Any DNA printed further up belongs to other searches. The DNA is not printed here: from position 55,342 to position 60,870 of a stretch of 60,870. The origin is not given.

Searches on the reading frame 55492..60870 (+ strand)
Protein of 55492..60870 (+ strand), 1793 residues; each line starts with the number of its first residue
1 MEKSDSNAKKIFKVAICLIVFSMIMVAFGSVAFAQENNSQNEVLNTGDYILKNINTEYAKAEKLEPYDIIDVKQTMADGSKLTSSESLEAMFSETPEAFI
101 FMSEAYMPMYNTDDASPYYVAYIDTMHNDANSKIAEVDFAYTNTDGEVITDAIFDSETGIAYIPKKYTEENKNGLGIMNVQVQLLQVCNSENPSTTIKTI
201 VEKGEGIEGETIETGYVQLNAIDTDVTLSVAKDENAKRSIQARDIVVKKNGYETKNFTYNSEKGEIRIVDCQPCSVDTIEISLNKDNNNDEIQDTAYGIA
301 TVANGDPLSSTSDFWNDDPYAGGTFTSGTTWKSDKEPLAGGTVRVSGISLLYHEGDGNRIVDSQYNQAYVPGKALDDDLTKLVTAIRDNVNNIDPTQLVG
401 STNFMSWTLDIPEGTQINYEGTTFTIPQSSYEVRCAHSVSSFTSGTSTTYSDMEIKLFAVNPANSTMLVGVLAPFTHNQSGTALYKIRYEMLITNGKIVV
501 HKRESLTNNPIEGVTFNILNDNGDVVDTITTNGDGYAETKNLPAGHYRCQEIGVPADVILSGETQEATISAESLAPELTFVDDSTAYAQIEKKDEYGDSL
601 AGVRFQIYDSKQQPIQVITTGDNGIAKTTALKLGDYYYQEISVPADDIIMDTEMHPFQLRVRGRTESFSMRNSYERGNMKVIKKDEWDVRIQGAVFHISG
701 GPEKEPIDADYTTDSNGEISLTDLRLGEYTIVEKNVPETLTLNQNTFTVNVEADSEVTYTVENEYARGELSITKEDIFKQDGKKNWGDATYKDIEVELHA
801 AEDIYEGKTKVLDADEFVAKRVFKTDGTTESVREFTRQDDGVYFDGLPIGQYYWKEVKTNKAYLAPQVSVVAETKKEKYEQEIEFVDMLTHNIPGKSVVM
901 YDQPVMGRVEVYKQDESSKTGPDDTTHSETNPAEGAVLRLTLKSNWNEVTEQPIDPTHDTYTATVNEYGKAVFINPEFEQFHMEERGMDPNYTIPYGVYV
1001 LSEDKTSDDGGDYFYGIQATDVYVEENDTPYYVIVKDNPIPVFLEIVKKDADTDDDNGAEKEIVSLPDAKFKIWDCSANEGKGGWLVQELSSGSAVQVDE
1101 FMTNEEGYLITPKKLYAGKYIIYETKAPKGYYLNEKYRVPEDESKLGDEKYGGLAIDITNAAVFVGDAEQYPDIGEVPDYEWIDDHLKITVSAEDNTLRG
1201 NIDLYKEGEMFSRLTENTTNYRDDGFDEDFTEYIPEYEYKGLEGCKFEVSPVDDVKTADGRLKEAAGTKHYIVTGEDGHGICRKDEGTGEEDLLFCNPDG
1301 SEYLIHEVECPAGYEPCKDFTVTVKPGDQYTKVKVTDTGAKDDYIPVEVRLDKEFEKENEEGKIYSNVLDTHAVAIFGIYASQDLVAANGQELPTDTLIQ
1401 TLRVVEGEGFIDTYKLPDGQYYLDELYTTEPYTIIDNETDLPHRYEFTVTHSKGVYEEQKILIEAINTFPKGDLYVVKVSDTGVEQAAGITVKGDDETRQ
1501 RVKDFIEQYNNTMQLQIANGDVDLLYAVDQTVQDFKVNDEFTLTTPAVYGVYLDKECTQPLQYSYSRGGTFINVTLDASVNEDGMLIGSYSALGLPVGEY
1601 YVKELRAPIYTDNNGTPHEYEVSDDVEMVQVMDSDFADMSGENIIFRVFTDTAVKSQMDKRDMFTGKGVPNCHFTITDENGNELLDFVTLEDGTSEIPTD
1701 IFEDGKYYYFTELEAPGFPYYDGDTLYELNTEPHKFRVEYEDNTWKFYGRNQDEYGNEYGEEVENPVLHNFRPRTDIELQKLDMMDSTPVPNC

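Call 7: search_protein_families(library=pfam, proteins=[window:55492-60870:+], max_evalue=0.01)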
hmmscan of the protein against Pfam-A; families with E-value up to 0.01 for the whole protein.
window:55492-60870:+ (1793 aa): 4 families
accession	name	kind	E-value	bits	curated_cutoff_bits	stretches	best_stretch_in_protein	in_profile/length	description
PF17802.7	SpaA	-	3.9e-72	238.9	23.1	6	496-581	1-88/91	Prealbumin-like fold domain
PF17210.9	SdrD_B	-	1.4e-07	32.1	29.7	1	508-578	21-90/112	SdrD B-like domain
PF11974.14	bMG3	-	2.2e-07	31.2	34.9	0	499-543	16-60/103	Bacterial alpha-2-macroglobulin MG3 domain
PF13620.12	CarboxypepD_reg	-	3.3e-07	31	32.3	1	507-549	10-52/82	Carboxypeptidase regulatory-like domain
